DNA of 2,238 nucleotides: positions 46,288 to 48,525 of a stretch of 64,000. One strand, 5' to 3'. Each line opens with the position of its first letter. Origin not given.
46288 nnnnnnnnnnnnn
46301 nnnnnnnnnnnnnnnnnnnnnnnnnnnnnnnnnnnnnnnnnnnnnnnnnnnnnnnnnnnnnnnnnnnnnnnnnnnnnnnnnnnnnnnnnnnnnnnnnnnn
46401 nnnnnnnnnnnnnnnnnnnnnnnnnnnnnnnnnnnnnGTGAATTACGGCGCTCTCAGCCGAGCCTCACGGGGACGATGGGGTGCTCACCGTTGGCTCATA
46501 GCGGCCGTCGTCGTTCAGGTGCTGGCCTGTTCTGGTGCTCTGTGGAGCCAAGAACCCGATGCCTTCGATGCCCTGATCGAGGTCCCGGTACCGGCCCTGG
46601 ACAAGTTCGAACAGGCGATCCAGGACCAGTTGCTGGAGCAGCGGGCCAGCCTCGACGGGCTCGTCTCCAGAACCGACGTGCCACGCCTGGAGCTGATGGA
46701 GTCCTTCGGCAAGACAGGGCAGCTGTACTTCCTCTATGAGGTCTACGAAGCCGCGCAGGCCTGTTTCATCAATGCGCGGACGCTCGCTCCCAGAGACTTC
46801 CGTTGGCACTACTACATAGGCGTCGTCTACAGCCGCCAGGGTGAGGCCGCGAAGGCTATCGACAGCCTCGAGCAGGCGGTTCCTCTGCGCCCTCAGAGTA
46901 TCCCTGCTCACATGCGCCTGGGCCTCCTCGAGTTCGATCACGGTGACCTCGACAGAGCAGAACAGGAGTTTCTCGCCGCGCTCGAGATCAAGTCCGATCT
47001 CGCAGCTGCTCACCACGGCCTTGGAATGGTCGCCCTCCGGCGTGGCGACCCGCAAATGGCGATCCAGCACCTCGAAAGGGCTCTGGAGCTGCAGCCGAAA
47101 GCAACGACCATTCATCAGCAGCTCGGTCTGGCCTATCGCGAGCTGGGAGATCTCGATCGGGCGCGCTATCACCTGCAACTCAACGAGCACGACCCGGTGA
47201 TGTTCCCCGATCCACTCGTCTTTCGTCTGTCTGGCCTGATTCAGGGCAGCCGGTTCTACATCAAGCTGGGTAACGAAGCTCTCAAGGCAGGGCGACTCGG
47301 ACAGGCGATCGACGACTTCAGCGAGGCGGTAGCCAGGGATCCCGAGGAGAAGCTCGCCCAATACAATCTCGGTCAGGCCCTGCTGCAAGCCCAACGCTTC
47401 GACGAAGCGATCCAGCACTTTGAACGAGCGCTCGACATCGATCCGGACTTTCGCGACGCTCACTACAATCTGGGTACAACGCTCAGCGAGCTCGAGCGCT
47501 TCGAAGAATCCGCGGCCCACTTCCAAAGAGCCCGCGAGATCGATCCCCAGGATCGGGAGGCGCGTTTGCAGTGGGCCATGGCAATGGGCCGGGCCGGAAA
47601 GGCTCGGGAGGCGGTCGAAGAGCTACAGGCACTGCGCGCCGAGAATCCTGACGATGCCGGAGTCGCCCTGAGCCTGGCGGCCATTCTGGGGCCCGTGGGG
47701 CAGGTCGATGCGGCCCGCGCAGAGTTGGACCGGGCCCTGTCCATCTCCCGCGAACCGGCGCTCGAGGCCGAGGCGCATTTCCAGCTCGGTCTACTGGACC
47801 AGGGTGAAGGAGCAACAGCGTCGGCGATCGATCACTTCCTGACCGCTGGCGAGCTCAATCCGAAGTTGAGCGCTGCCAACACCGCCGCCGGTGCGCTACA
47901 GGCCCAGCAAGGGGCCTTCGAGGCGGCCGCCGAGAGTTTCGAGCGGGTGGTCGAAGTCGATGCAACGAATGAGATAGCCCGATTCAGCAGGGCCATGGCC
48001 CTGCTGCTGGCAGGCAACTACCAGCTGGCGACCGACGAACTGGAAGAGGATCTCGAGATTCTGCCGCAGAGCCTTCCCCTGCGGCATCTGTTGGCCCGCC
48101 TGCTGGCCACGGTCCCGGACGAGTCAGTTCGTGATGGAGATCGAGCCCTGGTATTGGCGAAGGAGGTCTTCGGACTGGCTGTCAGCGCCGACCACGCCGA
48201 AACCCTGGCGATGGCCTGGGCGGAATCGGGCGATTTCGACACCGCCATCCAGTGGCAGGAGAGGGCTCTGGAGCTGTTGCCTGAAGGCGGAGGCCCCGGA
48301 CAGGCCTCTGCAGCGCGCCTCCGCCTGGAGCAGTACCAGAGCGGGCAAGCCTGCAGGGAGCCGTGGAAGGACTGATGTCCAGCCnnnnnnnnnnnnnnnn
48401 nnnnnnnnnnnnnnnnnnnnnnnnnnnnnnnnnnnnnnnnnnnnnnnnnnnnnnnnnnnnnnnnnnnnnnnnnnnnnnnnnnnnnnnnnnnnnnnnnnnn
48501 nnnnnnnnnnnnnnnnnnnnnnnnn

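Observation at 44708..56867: Three TPR/CRTAC1 gene pairs with overlapping or abutting start/stop codons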

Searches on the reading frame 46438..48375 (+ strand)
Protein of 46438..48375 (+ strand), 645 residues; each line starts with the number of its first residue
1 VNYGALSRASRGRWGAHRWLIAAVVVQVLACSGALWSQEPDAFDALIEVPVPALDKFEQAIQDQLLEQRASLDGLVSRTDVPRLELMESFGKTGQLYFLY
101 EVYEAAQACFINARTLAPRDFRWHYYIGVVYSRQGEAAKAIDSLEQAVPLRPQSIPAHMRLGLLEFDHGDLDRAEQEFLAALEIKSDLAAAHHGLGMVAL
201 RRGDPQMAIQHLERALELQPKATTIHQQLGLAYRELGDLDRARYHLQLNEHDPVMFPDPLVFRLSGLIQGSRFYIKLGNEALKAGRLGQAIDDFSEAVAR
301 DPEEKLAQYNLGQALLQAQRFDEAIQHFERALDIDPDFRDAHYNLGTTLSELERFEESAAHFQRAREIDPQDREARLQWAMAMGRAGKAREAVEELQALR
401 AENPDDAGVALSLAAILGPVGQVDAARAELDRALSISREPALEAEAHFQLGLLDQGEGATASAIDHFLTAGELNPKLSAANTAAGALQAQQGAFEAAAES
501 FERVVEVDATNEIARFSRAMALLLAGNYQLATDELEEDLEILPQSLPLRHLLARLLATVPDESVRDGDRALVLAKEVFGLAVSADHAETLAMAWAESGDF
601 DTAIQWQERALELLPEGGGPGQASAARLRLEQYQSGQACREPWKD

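Call 3: search_protein_families(library=pfam, proteins=[window:46438-48375:+], max_evalue=0.01)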
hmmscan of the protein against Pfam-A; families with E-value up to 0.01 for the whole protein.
window:46438-48375:+ (645 aa): 30 families (the best 25 are shown)
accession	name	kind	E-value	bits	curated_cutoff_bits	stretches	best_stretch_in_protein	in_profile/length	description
PF07719.23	TPR_2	-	5.7e-57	185.6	27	4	307-337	3-33/34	Tetratricopeptide repeat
PF00515.34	TPR_1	-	1.6e-55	183.2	27.8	5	307-338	3-34/34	Tetratricopeptide repeat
PF13432.12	TPR_16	-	7.9e-45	151.3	32.7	5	276-337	2-63/65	Tetratricopeptide repeat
PF13414.12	TPR_11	-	7.8e-43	144.4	26.8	4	312-348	1-37/42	TPR repeat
PF13181.12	TPR_8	-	2.3e-41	136.8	25.7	2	307-337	3-33/34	Tetratricopeptide repeat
PF13424.12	TPR_12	-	6e-34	116.5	30.1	4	307-370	5-76/77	Tetratricopeptide repeat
PF14559.12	TPR_19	-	1.5e-32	112.1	25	5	315-375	1-61/68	Tetratricopeptide repeat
PF13431.12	TPR_17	-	1.6e-28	97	24.4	2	328-357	2-31/34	Tetratricopeptide repeat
PF13428.12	TPR_14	-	1.4e-26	90.6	23.5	2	307-346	3-42/44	Tetratricopeptide repeat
PF13176.12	TPR_7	-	5.3e-20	70.2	27.9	1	309-340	3-34/36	Tetratricopeptide repeat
PF24575.1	TPR_Slam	-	1e-18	68.1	35.2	1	281-328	57-104/104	Surface lipoprotein assembly modifier, N-terminal TPR repeats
PF12895.13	ANAPC3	-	1.2e-17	64.4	27.2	1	298-364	16-81/82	Anaphase-promoting complex, cyclosome, subunit 3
PF13174.12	TPR_6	-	6.1e-17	61.5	26.3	0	307-337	2-32/33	Tetratricopeptide repeat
PF13374.12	TPR_10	-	3e-16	59.3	27.5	0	309-334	6-31/42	Tetratricopeptide repeat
PF23914.1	TPR_CcmH_CycH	-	8.1e-16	58.7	42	1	345-428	56-142/158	Cytochrome c-type biogenesis protein H TPR domain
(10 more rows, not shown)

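Call 56: find_homologous_proteins(query=window:46438-48372:+, max_evalue=1e-10)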
Query window:46438-48372:+ (645 aa): 644 proteins with E <= 1e-10 among 8000 candidates; the best 120 are listed.
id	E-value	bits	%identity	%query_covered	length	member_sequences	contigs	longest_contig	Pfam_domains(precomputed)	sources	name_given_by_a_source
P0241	0.0e+0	1354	96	100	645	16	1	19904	PF13414.13,PF12569.15,PF13374.13,PF24575.2,PF00515.35,PF13424.13,PF13429.13,PF14561.13,PF07719.24,PF13174.13,PF20308.5,PF25063.1,PF13431.13,PF23914.2,PF25062.2,PF13176.13,PF13428.13,PF25064.2,PF14559.13,PF13371.13,PF12895.14,PF21033.5,PF13432.13,PF13181.13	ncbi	ncbi:MAG: tetratricopeptide repeat protein [Thermoanaerobaculia bacterium]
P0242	0.0e+0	1174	83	100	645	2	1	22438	PF09976.16,PF25060.1,PF13414.13,PF21545.4,PF12569.15,PF13374.13,PF07721.21,PF24575.2,PF25068.3,PF00515.35,PF13424.13,PF14938.13,PF13429.13,PF14561.13,PF07719.24,PF13174.13,PF20308.5,PF25063.1,PF13431.13,PF23914.2,PF25062.2,PF13176.13,PF13428.13,PF25064.2,PF14559.13,PF13371.13,PF12895.14,PF21033.5,PF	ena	-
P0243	0.0e+0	1066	78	99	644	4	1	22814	PF25060.1,PF13414.13,PF12569.15,PF13374.13,PF07721.21,PF24575.2,PF00515.35,PF13424.13,PF28559.1,PF13429.13,PF14561.13,PF07719.24,PF13174.13,PF20308.5,PF25063.1,PF13431.13,PF23914.2,PF25062.2,PF13176.13,PF13428.13,PF25064.2,PF14559.13,PF13371.13,PF26725.1,PF12895.14,PF21033.5,PF13432.13,PF13181.13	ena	-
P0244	0.0e+0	1050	75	99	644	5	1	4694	PF09976.16,PF25060.1,PF13414.13,PF12569.15,PF13374.13,PF07721.21,PF24575.2,PF00515.35,PF13424.13,PF13429.13,PF14561.13,PF07719.24,PF13174.13,PF20308.5,PF25063.1,PF13431.13,PF23914.2,PF25062.2,PF13176.13,PF13428.13,PF25064.2,PF14559.13,PF13371.13,PF12895.14,PF21033.5,PF13432.13,PF13181.13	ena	-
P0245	0.0e+0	1049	77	97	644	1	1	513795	PF09976.16,PF25060.1,PF13414.13,PF12569.15,PF23241.2,PF13374.13,PF24575.2,PF00515.35,PF13424.13,PF14938.13,PF13429.13,PF14561.13,PF07719.24,PF13174.13,PF20308.5,PF25063.1,PF13431.13,PF23914.2,PF13176.13,PF13428.13,PF25064.2,PF14559.13,PF13371.13,PF12895.14,PF21033.5,PF13432.13,PF06552.19,PF13181.13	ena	-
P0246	0.0e+0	1046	74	100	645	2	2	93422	PF25060.1,PF13414.13,PF21545.4,PF12569.15,PF13374.13,PF07721.21,PF24575.2,PF00515.35,PF13424.13,PF13429.13,PF14561.13,PF07719.24,PF13174.13,PF20308.5,PF25063.1,PF13431.13,PF23914.2,PF13176.13,PF13428.13,PF25064.2,PF14559.13,PF13371.13,PF12895.14,PF21033.5,PF13432.13,PF13181.13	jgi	-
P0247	0.0e+0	1011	72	100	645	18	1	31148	PF03704.24,PF25060.1,PF13414.13,PF12569.15,PF13374.13,PF07721.21,PF24575.2,PF00515.35,PF13424.13,PF13429.13,PF14561.13,PF07719.24,PF13174.13,PF20308.5,PF25063.1,PF13431.13,PF23914.2,PF25062.2,PF13176.13,PF13428.13,PF25064.2,PF14559.13,PF13371.13,PF12895.14,PF21033.5,PF13432.13,PF13181.13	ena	-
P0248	8.6e-229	780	79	71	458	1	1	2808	PF03704.24,PF25060.1,PF13414.13,PF21545.4,PF12569.15,PF13374.13,PF07721.21,PF24575.2,PF25068.3,PF00515.35,PF13424.13,PF14938.13,PF13429.13,PF14561.13,PF07719.24,PF13174.13,PF20308.5,PF25063.1,PF13431.13,PF23914.2,PF13176.13,PF13428.13,PF25064.2,PF14559.13,PF13371.13,PF12895.14,PF21033.5,PF13432.13,P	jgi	-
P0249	3.9e-200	685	54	97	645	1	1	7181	PF09976.16,PF25060.1,PF13414.13,PF21545.4,PF12569.15,PF13374.13,PF07721.21,PF24575.2,PF00515.35,PF13424.13,PF13429.13,PF14561.13,PF07719.24,PF13174.13,PF20308.5,PF25063.1,PF13431.13,PF23914.2,PF13176.13,PF13428.13,PF25064.2,PF14559.13,PF13371.13,PF12895.14,PF21033.5,PF13432.13,PF13181.13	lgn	-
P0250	4.7e-199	681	53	99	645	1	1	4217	PF09976.16,PF25060.1,PF13414.13,PF13374.13,PF07721.21,PF24575.2,PF00515.35,PF13424.13,PF13429.13,PF14561.13,PF07719.24,PF13174.13,PF20308.5,PF25063.1,PF13431.13,PF23914.2,PF13176.13,PF13428.13,PF14559.13,PF13371.13,PF17874.8,PF12895.14,PF21033.5,PF13432.13,PF13181.13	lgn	-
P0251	4.8e-197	675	53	99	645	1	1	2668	PF10602.16,PF09976.16,PF25060.1,PF13414.13,PF12569.15,PF08238.19,PF13374.13,PF07721.21,PF24575.2,PF00515.35,PF13424.13,PF13429.13,PF14561.13,PF07719.24,PF13174.13,PF13431.13,PF23914.2,PF13176.13,PF13428.13,PF14559.13,PF13371.13,PF12895.14,PF21033.5,PF13432.13,PF13181.13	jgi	jgi:tetratricopeptide (TPR) repeat protein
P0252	1.3e-189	650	75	63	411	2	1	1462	PF25060.1,PF13414.13,PF21545.4,PF12569.15,PF13374.13,PF24575.2,PF08631.17,PF00515.35,PF13424.13,PF13429.13,PF14561.13,PF07719.24,PF13174.13,PF20308.5,PF25063.1,PF13431.13,PF23914.2,PF25062.2,PF13176.13,PF13428.13,PF25064.2,PF14559.13,PF13371.13,PF12895.14,PF21033.5,PF13432.13,PF06552.19,PF13181.13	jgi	jgi:tetratricopeptide (TPR) repeat protein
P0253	4.3e-184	632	51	96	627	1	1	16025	PF03704.24,PF25060.1,PF13414.13,PF21545.4,PF13374.13,PF07721.21,PF24575.2,PF11846.15,PF00515.35,PF13424.13,PF13429.13,PF14561.13,PF07719.24,PF13174.13,PF20308.5,PF25063.1,PF13431.13,PF23914.2,PF13176.13,PF13428.13,PF25064.2,PF14559.13,PF13371.13,PF12895.14,PF21033.5,PF13432.13,PF13181.13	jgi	-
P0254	8.4e-183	628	51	94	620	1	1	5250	PF25060.1,PF13414.13,PF13374.13,PF07721.21,PF24575.2,PF11846.15,PF00515.35,PF13424.13,PF14561.13,PF07719.24,PF13174.13,PF20308.5,PF25063.1,PF13431.13,PF23914.2,PF13176.13,PF13428.13,PF25064.2,PF14559.13,PF13371.13,PF12895.14,PF21033.5,PF13432.13,PF13181.13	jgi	-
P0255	1.4e-177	610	50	94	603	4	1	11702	PF09976.16,PF25060.1,PF13414.13,PF12569.15,PF23241.2,PF13374.13,PF07721.21,PF24575.2,PF00515.35,PF13424.13,PF13429.13,PF14561.13,PF07719.24,PF13174.13,PF20308.5,PF25063.1,PF13431.13,PF23914.2,PF25062.2,PF13176.13,PF13428.13,PF25064.2,PF14559.13,PF13371.13,PF12895.14,PF21033.5,PF13432.13,PF13181.13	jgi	jgi:tetratricopeptide (TPR) repeat protein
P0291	4.5e-89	318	37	87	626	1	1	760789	PF13431.13,PF23914.2,PF25060.1,PF13414.13,PF13176.13,PF12569.15,PF13428.13,PF25064.2,PF13374.13,PF14559.13,PF24575.2,PF00515.35,PF12895.14,PF13424.13,PF21033.5,PF13432.13,PF13429.13,PF13181.13,PF14561.13,PF07719.24,PF13174.13,PF20308.5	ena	-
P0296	4.3e-83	298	33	93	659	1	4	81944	PF13431.13,PF23914.2,PF25062.2,PF13414.13,PF13176.13,PF12569.15,PF13428.13,PF25064.2,PF07721.21,PF14559.13,PF24575.2,PF13371.13,PF00515.35,PF12895.14,PF13424.13,PF21033.5,PF13432.13,PF13181.13,PF14561.13,PF07719.24,PF13174.13,PF20308.5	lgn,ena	-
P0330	6.2e-66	242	36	92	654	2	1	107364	PF13431.13,PF23914.2,PF13414.13,PF13428.13,PF25064.2,PF14559.13,PF24575.2,PF13371.13,PF00515.35,PF12895.14,PF13424.13,PF21033.5,PF13432.13,PF13181.13,PF07719.24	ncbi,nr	ncbi:MAG: tetratricopeptide repeat protein [bacterium]|nr:tetratricopeptide repeat protein [bacteriu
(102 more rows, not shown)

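Call 58: find_encoding_contigs(protein=P0291, flank=5000, max_places=1)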
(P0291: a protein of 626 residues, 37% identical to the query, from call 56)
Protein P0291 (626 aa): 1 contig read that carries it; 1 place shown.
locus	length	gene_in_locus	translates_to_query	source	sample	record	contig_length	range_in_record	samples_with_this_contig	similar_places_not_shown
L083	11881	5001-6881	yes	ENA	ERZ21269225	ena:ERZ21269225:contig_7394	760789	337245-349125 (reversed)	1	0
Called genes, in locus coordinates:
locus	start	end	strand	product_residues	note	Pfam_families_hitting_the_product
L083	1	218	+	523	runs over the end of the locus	PF01839:FG-GAP (faint), PF13517:FG-GAP_3, PF07593:UnbV_ASPIC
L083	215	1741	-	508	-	PF12895:ANAPC3 (faint), PF23914:TPR_CcmH_CycH (faint), PF04733:Coatomer_E (faint), PF21033:RMD1-3 (faint), PF13432:TPR_16, PF14559:TPR_19 (weak), PF13371:TPR_9 (weak), PF14559:TPR_19 (weak), +10 more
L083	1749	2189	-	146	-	PF00571:CBS (weak), PF03471:CorC_HlyC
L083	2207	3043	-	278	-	PF01595:CNNM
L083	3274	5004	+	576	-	PF01839:FG-GAP (faint), PF13517:FG-GAP_3, PF07593:UnbV_ASPIC (weak)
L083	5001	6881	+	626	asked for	PF13424:TPR_12, PF13432:TPR_16 (weak), PF14559:TPR_19, PF13424:TPR_12 (weak), PF14559:TPR_19 (weak), PF13432:TPR_16 (weak), PF13414:TPR_11, PF13432:TPR_16, +19 more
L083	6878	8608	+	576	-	PF01839:FG-GAP (faint), PF13517:FG-GAP_3, PF07593:UnbV_ASPIC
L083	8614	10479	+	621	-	PF16918:PknG_TPR, PF14559:TPR_19 (weak), PF13432:TPR_16, PF14559:TPR_19, PF14559:TPR_19, PF13432:TPR_16, PF14559:TPR_19, PF14559:TPR_19, +27 more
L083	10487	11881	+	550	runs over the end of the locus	PF01839:FG-GAP (faint), PF13517:FG-GAP_3, PF07593:UnbV_ASPIC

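Call 59: find_encoding_contigs(protein=P0296, flank=5000, max_places=1)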
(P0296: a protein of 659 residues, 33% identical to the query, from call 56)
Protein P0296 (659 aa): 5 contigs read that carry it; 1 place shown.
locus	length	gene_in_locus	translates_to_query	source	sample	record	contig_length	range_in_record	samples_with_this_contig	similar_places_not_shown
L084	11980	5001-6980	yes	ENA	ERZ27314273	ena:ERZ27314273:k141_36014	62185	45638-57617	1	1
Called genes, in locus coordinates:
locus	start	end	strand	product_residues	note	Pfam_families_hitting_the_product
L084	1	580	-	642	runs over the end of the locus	PF02824:TGS, PF07973:tRNA_SAD, PF00587:tRNA-synt_2b, PF03129:HGTP_anticodon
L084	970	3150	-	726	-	PF00884:Sulfatase, PF01663:Phosphodiest (weak), PF16347:SGSH_C, PF13428:TPR_14 (faint), PF13174:TPR_6 (faint), PF07721:TPR_4 (faint), PF13432:TPR_16, PF13432:TPR_16 (weak), +10 more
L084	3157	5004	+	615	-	PF01839:FG-GAP (faint), PF13517:FG-GAP_3, PF07593:UnbV_ASPIC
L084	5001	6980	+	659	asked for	PF14559:TPR_19 (weak), PF13432:TPR_16, PF12895:ANAPC3 (weak), PF13424:TPR_12 (weak), PF13432:TPR_16, PF14559:TPR_19, PF13432:TPR_16, PF14559:TPR_19 (weak), +18 more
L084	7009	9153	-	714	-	-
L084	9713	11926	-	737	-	-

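Call 60: find_encoding_contigs(protein=P0330, flank=5000, max_places=1)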
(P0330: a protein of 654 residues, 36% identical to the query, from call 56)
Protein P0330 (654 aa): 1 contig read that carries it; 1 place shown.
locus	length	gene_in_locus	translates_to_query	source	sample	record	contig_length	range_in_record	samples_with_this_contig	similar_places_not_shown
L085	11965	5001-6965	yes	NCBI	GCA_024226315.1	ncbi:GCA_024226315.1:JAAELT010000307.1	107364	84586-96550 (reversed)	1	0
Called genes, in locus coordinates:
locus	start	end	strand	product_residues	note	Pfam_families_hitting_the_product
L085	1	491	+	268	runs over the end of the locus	PF00582:Usp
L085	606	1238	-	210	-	PF01625:PMSR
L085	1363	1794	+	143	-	PF00072:Response_reg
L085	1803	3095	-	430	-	-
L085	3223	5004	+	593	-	PF01839:FG-GAP (faint), PF13517:FG-GAP_3, PF07593:UnbV_ASPIC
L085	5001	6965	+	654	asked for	PF13424:TPR_12 (faint), PF23914:TPR_CcmH_CycH (faint), PF00515:TPR_1 (faint), PF13432:TPR_16 (weak), PF14559:TPR_19, PF13432:TPR_16, PF14559:TPR_19, PF13428:TPR_14 (weak), +9 more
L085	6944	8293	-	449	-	PF00202:Aminotran_3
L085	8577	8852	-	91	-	-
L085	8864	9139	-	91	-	-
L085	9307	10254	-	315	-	-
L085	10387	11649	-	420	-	PF01546:Peptidase_M20, PF07687:M20_dimer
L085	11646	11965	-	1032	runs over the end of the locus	PF13620:CarboxypepD_reg, PF13715:CarbopepD_reg_2 (weak), PF25183:OMP_b-brl_4, PF00593:TonB_dep_Rec_b-barrel, PF25183:OMP_b-brl_4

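Call 90: find_related_loci(query=A4, collection=metagenome_contigs, flank=4000)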
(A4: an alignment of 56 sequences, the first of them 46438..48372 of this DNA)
Query A4 (645 aa) in metagenome_contigs; peptide patterns used: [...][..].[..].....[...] (x = any residue, [..] = any of these).
600 stretches matched a pattern (row limit reached: there are more); 250 encode a relative of the query (tblastn E <= 1e-3); the best 80 are kept; 80 distinct loci.
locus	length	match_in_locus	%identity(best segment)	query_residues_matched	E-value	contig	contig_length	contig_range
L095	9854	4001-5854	40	28-645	5e-132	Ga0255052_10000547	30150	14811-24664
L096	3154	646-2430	44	48-645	4e-136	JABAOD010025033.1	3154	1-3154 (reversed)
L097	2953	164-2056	40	14-645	1e-130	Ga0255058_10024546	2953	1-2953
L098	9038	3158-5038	38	23-643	1e-121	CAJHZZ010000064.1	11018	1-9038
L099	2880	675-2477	40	45-645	5e-121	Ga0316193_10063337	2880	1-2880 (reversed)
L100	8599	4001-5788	41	49-645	9e-114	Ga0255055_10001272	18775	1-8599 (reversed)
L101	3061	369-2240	37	24-644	4e-117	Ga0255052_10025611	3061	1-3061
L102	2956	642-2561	37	11-643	1e-117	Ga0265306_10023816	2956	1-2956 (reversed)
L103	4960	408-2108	38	50-645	2e-113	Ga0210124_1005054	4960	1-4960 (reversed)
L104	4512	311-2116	40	46-644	4e-111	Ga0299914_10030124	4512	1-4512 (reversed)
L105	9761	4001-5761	41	46-645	2e-117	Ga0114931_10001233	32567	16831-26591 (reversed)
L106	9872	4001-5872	37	13-644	1e-103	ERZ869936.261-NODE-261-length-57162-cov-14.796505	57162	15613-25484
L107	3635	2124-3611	44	85-612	9e-100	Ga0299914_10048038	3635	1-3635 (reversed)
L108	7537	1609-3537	39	4-645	6e-98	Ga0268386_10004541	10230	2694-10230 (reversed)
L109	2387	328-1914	42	114-643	1e-101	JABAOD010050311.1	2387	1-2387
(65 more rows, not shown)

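Call 94: search_protein_families(library=ncbifam, proteins=[window:46438-48372:+], max_evalue=0.00001)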
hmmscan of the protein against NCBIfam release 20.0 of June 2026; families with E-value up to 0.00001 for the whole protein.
window:46438-48372:+ (645 aa): 27 families (the best 25 are shown)
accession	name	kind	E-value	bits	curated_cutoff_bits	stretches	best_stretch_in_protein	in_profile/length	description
NF040959.1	MamA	equivalog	7.5e-53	179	200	4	282-369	116-203/204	magnetosome protein MamA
TIGR02917.1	PEP_TPR_lipo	equivalog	1.7e-44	151.9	312.2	2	274-555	230-508/899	XrtA/PEP-CTERM system TPR-repeat protein PrsT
TIGR02521.1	type_IV_pilW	equivalog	7.1e-37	127.2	154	3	269-367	29-127/234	type IV pilus biogenesis/stability protein PilW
NF008391.2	PRK11189.1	equivalog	1.2e-26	93.9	250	2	290-467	84-260/297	lipoprotein NlpI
NF033762.1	social_mot_Tgl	equivalog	3.9e-26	91.9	225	2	271-405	31-168/252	social motility TPR repeat lipoprotein Tgl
TIGR02552.1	LcrH_SycD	equivalog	9.2e-24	83.7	104.8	1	280-374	27-121/136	SycD/LcrH family type III secretion system chaperone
NF047558.1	TPR_END_plus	domain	2.2e-23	81.9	32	0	124-153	2-31/56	TPR end-of-group domain-containing protein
NF047371.1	FlcA_CTERM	equivalog_domain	3.1e-23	82.1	300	1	226-372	434-540/646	periplasmic flagellar collar protein FlcA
NF033758.1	gliding_GltE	equivalog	1.7e-22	80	225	2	158-243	225-310/411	adventurous gliding motility TPR repeat lipoprotein GltE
NF033920.0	C39_PA2778_fam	equivalog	7.9e-19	68.1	150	1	279-369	164-254/255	PA2778 family cysteine peptidase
NF052415.1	T3SS_chap_SctY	equivalog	2e-18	66.8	70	0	161-246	12-100/106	type III secretion apparatus assembly chaperone SctY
TIGR00990.1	3a0801s09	subfamily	4.7e-18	65.1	757.25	1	273-371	367-465/615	mitochondrial import receptor subunit TOM70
TIGR02795.1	tol_pal_ybgF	equivalog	6.8e-18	65.4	90.1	0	276-336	7-70/119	tol-pal system protein YbgF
NF047507.1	TPR_BatC_Lepto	exception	4.3e-17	62.3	175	1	275-376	28-133/214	TPR repeat-containing protein BatC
TIGR00540.1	TPR_hemY_coli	hypoth_equivalog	1.4e-15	57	142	1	282-365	303-385/385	heme biosynthesis-associated TPR protein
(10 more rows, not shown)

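Call 100: predict_structure(alignment_id=A4)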
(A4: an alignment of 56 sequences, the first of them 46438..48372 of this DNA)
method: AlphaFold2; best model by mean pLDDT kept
length: 645 residues; sequences in the alignment: 56
mean_pLDDT: 92.9   pTM: 0.73
mean pLDDT of the five models: 92.9, 92.3, 92.1, 91.6, 91.5
residues with pLDDT >= 90: 556; 70-90: 51; 50-70: 24; < 50: 14
segments of 3 or more residues with pLDDT < 50: 1-8, 35-38
pLDDT, mean of each block of 10 residues (from residue 1): 43 58 71 50 84 91 95 92 94 95 96 96 97 96 98 97 97 98 97 98 98 97 96 97 95 90 85 91 91 96 96 98 98 98 98 98 97 95 96 96 94 95 96 95 97 96 98 96 98 98 97 98 98 98 97 98 97 98 96 98 98 81 91 97 85
secondary structure, 60 per line:
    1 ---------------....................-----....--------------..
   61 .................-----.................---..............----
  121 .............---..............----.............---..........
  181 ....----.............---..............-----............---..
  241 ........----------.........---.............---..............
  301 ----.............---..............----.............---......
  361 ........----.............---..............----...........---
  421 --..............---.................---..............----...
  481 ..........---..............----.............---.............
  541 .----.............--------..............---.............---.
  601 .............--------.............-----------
elements in order: H16-35 H41-44 H59-77 H83-99 H103-116 H121-133 H137-150 H155-167 H171-184 H189-201 H205-218 H224-235 H239-248 H259-267 H271-283 H287-300 H305-317 H321-334 H339-351 H355-368 H373-385 H389-402 H407-417 H423-436 H440-456 H460-473 H478-490 H494-507 H512-524 H528-541 H546-558 H567-580 H584-596 H600-613 H622-634
